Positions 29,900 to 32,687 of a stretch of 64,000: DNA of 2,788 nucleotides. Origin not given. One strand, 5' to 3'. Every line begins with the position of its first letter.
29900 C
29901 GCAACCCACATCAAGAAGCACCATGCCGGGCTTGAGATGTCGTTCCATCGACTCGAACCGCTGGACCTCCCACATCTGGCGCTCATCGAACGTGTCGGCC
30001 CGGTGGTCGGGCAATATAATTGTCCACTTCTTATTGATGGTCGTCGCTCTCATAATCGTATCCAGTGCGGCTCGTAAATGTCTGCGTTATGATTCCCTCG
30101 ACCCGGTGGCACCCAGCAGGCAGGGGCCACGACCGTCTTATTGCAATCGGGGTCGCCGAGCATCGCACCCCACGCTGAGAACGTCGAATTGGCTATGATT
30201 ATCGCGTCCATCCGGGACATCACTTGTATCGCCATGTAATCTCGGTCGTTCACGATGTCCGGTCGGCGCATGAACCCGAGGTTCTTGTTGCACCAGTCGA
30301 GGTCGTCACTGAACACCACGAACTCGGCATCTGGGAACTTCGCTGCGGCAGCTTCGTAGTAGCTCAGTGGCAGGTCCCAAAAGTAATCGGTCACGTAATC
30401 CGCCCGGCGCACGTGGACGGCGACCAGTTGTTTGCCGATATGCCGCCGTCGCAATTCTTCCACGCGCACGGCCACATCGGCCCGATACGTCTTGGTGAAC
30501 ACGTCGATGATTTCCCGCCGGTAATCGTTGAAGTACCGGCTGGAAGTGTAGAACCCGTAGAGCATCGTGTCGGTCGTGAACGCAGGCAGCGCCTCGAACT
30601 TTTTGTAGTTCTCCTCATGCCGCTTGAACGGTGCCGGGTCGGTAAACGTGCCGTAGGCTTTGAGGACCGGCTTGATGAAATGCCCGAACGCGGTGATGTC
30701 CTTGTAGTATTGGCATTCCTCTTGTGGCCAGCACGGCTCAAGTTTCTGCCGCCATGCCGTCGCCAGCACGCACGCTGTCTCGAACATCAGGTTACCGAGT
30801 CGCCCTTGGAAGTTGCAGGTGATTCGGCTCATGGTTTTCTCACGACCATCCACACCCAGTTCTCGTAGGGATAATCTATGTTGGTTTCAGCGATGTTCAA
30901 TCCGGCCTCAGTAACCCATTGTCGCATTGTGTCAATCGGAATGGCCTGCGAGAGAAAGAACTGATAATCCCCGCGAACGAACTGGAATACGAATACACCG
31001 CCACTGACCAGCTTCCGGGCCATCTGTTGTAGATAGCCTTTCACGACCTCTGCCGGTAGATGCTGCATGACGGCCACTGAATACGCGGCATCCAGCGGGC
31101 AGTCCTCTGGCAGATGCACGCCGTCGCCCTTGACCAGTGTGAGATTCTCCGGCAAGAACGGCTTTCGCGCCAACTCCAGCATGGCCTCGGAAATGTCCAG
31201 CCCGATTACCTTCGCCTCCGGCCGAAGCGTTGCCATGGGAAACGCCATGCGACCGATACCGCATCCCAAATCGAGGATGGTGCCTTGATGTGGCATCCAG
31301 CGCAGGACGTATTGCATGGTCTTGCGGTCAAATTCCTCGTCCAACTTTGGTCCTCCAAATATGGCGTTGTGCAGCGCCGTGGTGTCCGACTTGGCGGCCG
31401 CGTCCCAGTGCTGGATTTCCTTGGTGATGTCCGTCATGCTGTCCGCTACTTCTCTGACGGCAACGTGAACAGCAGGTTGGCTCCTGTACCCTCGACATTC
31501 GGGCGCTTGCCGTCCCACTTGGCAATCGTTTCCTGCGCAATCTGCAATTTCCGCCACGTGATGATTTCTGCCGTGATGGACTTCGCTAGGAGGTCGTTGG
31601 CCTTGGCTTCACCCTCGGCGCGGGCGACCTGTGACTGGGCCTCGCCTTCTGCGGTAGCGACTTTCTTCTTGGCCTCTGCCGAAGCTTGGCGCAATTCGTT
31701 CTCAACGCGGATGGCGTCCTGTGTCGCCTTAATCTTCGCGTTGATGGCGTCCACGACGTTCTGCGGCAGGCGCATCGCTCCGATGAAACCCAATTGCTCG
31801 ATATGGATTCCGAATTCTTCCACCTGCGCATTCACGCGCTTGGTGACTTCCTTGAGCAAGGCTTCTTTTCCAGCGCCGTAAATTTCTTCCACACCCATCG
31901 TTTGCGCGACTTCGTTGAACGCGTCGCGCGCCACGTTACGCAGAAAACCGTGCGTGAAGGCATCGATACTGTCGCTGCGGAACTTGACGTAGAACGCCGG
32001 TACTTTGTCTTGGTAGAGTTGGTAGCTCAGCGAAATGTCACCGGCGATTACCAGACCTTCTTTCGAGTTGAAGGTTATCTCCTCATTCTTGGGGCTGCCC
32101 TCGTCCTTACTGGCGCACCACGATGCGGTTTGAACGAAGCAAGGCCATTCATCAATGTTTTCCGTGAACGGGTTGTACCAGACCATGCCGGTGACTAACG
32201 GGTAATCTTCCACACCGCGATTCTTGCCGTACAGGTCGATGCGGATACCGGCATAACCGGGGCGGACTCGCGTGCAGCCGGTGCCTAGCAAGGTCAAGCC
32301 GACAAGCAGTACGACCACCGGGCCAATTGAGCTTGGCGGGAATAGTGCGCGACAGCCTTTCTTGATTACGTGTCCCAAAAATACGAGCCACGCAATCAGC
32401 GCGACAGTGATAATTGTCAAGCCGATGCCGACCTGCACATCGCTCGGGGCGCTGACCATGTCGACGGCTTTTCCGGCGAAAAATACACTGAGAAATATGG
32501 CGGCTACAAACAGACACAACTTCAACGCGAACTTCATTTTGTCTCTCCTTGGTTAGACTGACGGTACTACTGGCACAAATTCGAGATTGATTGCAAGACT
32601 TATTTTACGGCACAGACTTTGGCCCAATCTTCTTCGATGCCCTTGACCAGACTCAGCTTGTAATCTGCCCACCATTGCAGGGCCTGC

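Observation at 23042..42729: About 20-kb glycan synthesis and decoration island embedded in the phage between the portal and MuF modules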

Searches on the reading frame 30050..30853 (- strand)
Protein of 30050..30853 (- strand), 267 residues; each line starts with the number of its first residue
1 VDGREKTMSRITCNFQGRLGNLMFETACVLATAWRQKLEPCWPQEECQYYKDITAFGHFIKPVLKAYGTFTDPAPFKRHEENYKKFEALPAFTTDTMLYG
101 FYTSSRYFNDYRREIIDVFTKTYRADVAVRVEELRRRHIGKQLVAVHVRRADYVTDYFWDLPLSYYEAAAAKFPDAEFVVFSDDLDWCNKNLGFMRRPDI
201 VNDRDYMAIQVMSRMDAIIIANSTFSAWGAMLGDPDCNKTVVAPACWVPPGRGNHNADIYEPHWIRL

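Call 4: search_protein_families(library=pfam, proteins=[window:30050-30853:-], max_evalue=0.01)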
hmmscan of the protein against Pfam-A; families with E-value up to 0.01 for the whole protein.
window:30050-30853:- (267 aa): 1 family
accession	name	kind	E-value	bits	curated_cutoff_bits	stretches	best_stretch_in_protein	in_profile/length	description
PF01531.22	Glyco_transf_11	-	9.2e-18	64.9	23.9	1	77-265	96-295/298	Glycosyl transferase family 11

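Call 15: find_related_loci(query=window:30050-30832:-, collection=viral_contigs, flank=10000)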
Query window:30050-30832:- (260 aa) in viral_contigs; peptide patterns used: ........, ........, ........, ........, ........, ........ (x = any residue, [..] = any of these).
1 stretches matched a pattern, but none encodes a relative of the query by tblastn (E <= 1e-3).

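Call 17: search_dna_similar(query=window:30050-30832:-, collection=phages, mode=protein, max_rows=25)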
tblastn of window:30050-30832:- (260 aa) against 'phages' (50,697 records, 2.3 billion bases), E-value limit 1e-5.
Records with a match: 102; places in all: 134; records where one place covers at least 80% of the query: 98.
Best place of each record, by identity: <60% 102.
By first word of the organism name: Synechococcus 84; Marine 7; Prochlorococcus 6; uncultured 3; Cyanophage 1; Bacteriophage 1.
By host as written in the record: - 57; Synechococcus sp. 9; Synechococcus sp. WH 7803 7; Synechococcus sp. MW02 4; Synechococcus sp. WH8102 3; Synechococcus sp. WH8109 3; Parasynechococcus marenigrum WH 8102 3; Synechoccus sp. 2; and 9 more.
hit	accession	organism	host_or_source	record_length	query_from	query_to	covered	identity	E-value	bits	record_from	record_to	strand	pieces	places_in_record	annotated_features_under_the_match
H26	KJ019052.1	Synechococcus phage ACG-2014f_Syn7803C7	-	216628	10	260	97%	32.3%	1e-22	102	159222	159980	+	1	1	glycosyltransferase family 11 | hypothetical protein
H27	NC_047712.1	Synechococcus phage ACG-2014f_Syn7803C7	-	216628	10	260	97%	32.3%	1e-22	102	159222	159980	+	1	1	glycosyltransferase | methyltransferase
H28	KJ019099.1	Synechococcus phage ACG-2014f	-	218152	10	260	97%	32.3%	1e-22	102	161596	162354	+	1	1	glycosyltransferase family 11 | hypothetical protein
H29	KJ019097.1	Synechococcus phage ACG-2014f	-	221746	10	260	97%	32.3%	1e-22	102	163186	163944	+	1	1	glycosyltransferase family 11 | hypothetical protein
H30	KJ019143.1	Synechococcus phage ACG-2014f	-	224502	10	260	97%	32.3%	1e-22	102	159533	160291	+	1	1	glycosyltransferase family 11 | hypothetical protein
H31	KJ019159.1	Synechococcus phage ACG-2014f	-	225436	10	260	97%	32.3%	1e-22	102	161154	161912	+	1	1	glycosyltransferase family 11 | hypothetical protein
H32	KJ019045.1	Synechococcus phage ACG-2014f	-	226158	10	260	97%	32.3%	1e-22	102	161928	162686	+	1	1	glycosyltransferase family 11 | hypothetical protein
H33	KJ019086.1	Synechococcus phage ACG-2014f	-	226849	10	260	97%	32.3%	1e-22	102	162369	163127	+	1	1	glycosyltransferase family 11 | hypothetical protein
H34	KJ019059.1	Synechococcus phage ACG-2014f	-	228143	10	260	97%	32.3%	1e-22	102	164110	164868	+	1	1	glycosyltransferase family 11 | hypothetical protein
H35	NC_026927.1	Synechococcus phage ACG-2014f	-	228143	10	260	97%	32.3%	1e-22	102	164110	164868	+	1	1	glycosyltransferase | methyltransferase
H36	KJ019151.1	Synechococcus phage ACG-2014f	-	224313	10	260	97%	32.3%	2e-22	101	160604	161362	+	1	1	glycosyltransferase family 11 | hypothetical protein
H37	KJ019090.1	Synechococcus phage ACG-2014f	-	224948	10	260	97%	32.3%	2e-22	101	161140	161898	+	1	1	glycosyltransferase family 11 | hypothetical protein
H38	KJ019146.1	Synechococcus phage ACG-2014f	-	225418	10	260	97%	32.3%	2e-22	101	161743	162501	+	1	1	glycosyltransferase family 11 | hypothetical protein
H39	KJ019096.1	Synechococcus phage ACG-2014f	-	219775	10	260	97%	32.3%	2e-22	101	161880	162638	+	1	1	glycosyltransferase family 11 | hypothetical protein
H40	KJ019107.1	Synechococcus phage ACG-2014f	-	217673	10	260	97%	32.3%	2e-22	101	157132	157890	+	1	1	glycosyltransferase family 11 | hypothetical protein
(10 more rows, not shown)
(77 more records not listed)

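Call 18: get_annotated_region(hit=H35, flank=15000)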
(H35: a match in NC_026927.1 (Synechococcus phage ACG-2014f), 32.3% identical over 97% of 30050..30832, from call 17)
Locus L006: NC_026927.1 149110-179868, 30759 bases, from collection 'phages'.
description: Synechococcus phage ACG-2014f isolate Syn7803C90, complete genome.
organism: Synechococcus phage ACG-2014f (NCBI taxid 1493511)
taxonomy: Viruses; Duplodnaviria; Heunggongvirae; Uroviricota; Caudoviricetes; Kyanoviridae; Atlauavirus; Atlauavirus tusconc8
host: -; source: -; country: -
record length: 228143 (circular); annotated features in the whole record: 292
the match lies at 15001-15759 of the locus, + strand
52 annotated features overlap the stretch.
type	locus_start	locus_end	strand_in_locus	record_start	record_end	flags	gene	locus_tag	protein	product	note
CDS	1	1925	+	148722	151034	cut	-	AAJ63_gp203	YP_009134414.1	ribonucleotide reductase large subunit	NrdA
CDS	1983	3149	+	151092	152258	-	-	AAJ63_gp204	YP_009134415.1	ribonucleoside diphosphate reductase small subunit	-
CDS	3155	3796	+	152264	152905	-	-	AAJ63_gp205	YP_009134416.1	hypothetical protein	-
CDS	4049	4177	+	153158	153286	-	-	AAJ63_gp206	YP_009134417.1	hypothetical protein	-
CDS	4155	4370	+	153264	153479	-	-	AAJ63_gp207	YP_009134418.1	hypothetical protein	-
CDS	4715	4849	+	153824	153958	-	-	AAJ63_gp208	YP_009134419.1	hypothetical protein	-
CDS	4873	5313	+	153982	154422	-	-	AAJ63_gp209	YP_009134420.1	NAD synthetase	-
CDS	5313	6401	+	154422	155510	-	-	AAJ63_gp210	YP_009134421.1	ferrochelatase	-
CDS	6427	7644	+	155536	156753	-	-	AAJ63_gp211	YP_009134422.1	hypothetical protein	-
CDS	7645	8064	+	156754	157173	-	-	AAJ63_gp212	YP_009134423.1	CpeT-like antenna protein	-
CDS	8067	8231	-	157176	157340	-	-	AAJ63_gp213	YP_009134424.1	hypothetical protein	-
CDS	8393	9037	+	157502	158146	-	-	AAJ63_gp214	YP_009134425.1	hypothetical protein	-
CDS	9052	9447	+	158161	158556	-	-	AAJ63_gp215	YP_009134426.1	hypothetical protein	-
CDS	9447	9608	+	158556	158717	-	-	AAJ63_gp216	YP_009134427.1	hypothetical protein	-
CDS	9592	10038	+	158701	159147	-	-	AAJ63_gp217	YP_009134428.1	peptide deformylase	Chain A, Crystal Structure Of A Probable Peptide Deformylase From Synechococcus Phage S-SSM7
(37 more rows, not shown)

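Call 100: find_homologous_proteins(query=window:30050-30832:-, max_evalue=1e-10)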
Query window:30050-30832:- (260 aa): 34 proteins with E <= 1e-10 among 473 candidates.
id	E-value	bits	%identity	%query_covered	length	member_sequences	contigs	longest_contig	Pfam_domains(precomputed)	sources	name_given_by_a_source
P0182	3.0e-182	622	100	100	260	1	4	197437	PF01531.23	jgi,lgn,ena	-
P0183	5.9e-104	365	59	100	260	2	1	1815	PF01531.23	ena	-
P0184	1.4e-98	348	54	100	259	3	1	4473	PF01531.23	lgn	-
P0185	3.3e-98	347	58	100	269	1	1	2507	PF01531.23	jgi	jgi:hypothetical protein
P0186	1.1e-88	315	54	100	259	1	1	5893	PF01531.23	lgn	-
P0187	6.6e-79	283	50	99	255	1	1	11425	PF01531.23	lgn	-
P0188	1.8e-73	265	47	99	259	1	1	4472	PF01531.23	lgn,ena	-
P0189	2.1e-72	262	48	99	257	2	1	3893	PF01531.23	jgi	jgi:hypothetical protein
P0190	7.8e-70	254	47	98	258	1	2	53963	PF01531.23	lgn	-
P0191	1.1e-69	253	48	99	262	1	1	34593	PF01531.23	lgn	-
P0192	2.8e-68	248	46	99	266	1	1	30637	PF01531.23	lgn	-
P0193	4.3e-68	248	46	100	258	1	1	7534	PF01531.23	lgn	-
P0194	1.3e-67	246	46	99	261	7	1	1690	PF01531.23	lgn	-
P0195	1.6e-67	246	47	99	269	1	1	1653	PF01531.23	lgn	-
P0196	6.8e-67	244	46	99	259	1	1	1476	PF01531.23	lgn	-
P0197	1.8e-66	242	46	99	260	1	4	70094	PF01531.23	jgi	jgi:hypothetical protein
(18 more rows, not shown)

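Call 101: find_encoding_contigs(protein=P0197, flank=10000, max_places=1)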
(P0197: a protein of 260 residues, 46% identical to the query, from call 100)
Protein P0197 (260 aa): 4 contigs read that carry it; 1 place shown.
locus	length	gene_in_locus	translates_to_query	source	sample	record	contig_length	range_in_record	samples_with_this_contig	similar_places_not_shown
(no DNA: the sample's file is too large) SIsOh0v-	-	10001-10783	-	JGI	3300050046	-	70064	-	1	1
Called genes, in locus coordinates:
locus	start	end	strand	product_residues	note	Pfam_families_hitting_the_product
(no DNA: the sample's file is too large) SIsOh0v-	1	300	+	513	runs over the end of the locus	PF17289:Terminase_6C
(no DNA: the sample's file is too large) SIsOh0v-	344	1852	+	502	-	PF06381:Phage_portal_3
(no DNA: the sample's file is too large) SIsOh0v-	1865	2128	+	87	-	-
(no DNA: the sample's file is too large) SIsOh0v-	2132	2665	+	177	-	-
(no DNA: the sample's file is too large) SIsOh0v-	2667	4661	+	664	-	-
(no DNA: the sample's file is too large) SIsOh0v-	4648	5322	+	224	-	PF13472:Lipase_GDSL_2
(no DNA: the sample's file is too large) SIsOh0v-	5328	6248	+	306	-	PF04233:Phage_Mu_F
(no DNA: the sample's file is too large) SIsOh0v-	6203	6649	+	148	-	-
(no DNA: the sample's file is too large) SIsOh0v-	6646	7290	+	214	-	-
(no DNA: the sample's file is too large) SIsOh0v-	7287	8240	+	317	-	PF13524:Glyco_trans_1_2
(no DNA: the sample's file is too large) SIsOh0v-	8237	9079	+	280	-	PF24785:RXYLT1_C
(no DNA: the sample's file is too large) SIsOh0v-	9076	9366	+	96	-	PF20137:BubE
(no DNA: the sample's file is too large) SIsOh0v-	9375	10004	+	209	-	PF05050:Methyltransf_21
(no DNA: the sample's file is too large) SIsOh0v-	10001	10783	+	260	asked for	PF01531:Glyco_transf_11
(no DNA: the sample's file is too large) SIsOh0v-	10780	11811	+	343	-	-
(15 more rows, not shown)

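Call 102: find_encoding_contigs(protein=P0190, flank=10000, max_places=1)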
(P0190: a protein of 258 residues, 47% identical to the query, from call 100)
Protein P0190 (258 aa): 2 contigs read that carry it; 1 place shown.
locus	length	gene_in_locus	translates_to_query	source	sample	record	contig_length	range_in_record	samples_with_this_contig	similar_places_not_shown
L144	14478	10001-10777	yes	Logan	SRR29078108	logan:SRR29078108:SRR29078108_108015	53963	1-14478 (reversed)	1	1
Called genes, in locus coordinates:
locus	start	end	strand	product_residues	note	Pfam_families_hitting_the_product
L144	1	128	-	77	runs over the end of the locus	-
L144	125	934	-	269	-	-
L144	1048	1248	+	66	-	-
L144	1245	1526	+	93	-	-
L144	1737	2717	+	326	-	PF01073:3Beta_HSD, PF01370:Epimerase, PF02719:Polysacc_synt_2, PF04321:RmlD_sub_bind, PF16363:GDP_Man_Dehyd, PF07993:NAD_binding_4 (weak)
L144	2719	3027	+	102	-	-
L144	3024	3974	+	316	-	PF13524:Glyco_trans_1_2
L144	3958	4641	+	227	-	PF13392:HNH_3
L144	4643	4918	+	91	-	-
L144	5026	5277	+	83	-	-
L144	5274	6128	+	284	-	PF03016:Exostosin_GT47 (weak), PF24785:RXYLT1_C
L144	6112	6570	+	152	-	-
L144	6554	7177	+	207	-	PF05050:Methyltransf_21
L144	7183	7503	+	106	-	-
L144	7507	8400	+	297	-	-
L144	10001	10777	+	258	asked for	PF01531:Glyco_transf_11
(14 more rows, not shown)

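Call 110: search_protein_families(library=phrogs, proteins=[window:30050-30832:-], max_evalue=0.001)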
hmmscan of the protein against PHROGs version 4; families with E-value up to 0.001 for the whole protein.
window:30050-30832:- (260 aa): 1 family
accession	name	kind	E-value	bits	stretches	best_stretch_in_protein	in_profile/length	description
phrog_2644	-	moron, auxiliary metabolic gene and host takeover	4.1e-35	122.9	1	9-259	10-264/265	glycosyltransferase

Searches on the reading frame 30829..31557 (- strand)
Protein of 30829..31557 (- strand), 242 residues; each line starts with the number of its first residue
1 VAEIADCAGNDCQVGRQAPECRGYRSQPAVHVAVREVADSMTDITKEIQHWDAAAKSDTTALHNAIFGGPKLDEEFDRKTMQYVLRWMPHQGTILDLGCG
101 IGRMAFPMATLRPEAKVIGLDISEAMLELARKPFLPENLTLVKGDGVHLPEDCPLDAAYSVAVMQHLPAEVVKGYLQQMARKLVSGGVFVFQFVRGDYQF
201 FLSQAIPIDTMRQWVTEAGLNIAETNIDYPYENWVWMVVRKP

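Call 4: search_protein_families(library=pfam, proteins=[window:30829-31557:-], max_evalue=0.01)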
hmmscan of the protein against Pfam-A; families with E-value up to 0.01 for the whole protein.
window:30829-31557:- (242 aa): 12 families
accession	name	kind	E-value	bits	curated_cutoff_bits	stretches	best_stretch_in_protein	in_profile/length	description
PF13649.12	Methyltransf_25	-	1.6e-18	67.6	27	1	94-187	1-97/97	Methyltransferase domain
PF08241.18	Methyltransf_11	-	2.3e-15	57.4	21.2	1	95-191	1-95/95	Methyltransferase domain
PF13847.12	Methyltransf_31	-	2.3e-14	53.7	27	1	93-201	6-119/145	Methyltransferase domain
PF08242.18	Methyltransf_12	-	1.5e-12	48.5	30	1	95-189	1-98/98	Methyltransferase domain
PF13489.12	Methyltransf_23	-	2.4e-10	40.8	27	1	85-206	17-127/164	Methyltransferase domain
PF05175.20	MTS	-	2.1e-07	31.2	23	1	85-140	24-81/170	Methyltransferase small domain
PF01209.24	Ubie_methyltran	-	2.5e-06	27.5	20.1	1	89-190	48-150/233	ubiE/COQ5 methyltransferase family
PF02353.26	CMAS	-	3.5e-06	27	27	1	93-194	65-167/273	Mycolic acid cyclopropane synthetase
PF02390.23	Methyltransf_4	-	1.9e-05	24.7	24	1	93-131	4-42/173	Putative methyltransferase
PF24675.1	NpmA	-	5e-05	23.1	60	1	88-132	21-66/214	16S rRNA (adenine(1408)-N(1))-methyltransferase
PF01135.25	PCMT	-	8.6e-05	22.8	20.3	1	81-173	66-161/210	Protein-L-isoaspartate(D-aspartate) O-methyltransferase (PCMT)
PF06325.19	PrmA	-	0.0045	17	22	1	90-191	161-258/296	Ribosomal protein L11 methyltransferase (PrmA)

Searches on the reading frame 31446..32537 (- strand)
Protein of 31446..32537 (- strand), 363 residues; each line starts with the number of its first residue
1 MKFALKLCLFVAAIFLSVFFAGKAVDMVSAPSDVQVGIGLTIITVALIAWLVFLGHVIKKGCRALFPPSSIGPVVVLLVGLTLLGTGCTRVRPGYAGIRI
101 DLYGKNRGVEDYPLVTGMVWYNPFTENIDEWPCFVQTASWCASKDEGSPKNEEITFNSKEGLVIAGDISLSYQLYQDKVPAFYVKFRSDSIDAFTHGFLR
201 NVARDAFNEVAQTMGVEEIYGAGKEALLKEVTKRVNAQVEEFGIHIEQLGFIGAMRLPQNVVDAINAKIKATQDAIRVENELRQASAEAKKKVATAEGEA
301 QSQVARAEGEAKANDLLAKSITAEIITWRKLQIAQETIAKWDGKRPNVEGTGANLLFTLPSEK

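Call 4: search_protein_families(library=pfam, proteins=[window:31446-32537:-], max_evalue=0.01)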
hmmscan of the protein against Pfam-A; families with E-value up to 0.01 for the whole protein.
window:31446-32537:- (363 aa): 2 families
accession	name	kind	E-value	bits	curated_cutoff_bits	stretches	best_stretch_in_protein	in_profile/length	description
PF01145.31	Band_7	-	4.3e-26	92.5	23.6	1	90-289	2-176/176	SPFH domain / Band 7 family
PF13421.11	Band_7_1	-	0.0083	16.2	24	0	198-268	136-206/211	SPFH domain-Band 7 family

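Call 110: search_protein_families(library=phrogs, proteins=[window:31446-32537:-], max_evalue=0.001)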
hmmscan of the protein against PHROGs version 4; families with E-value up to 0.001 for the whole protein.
window:31446-32537:- (363 aa): 2 families
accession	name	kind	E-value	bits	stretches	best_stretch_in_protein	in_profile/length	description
phrog_200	-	other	2.5e-65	222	1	39-354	48-353/379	lipoprotein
phrog_21428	-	unknown function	0.00011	23.1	1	75-111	7-44/63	-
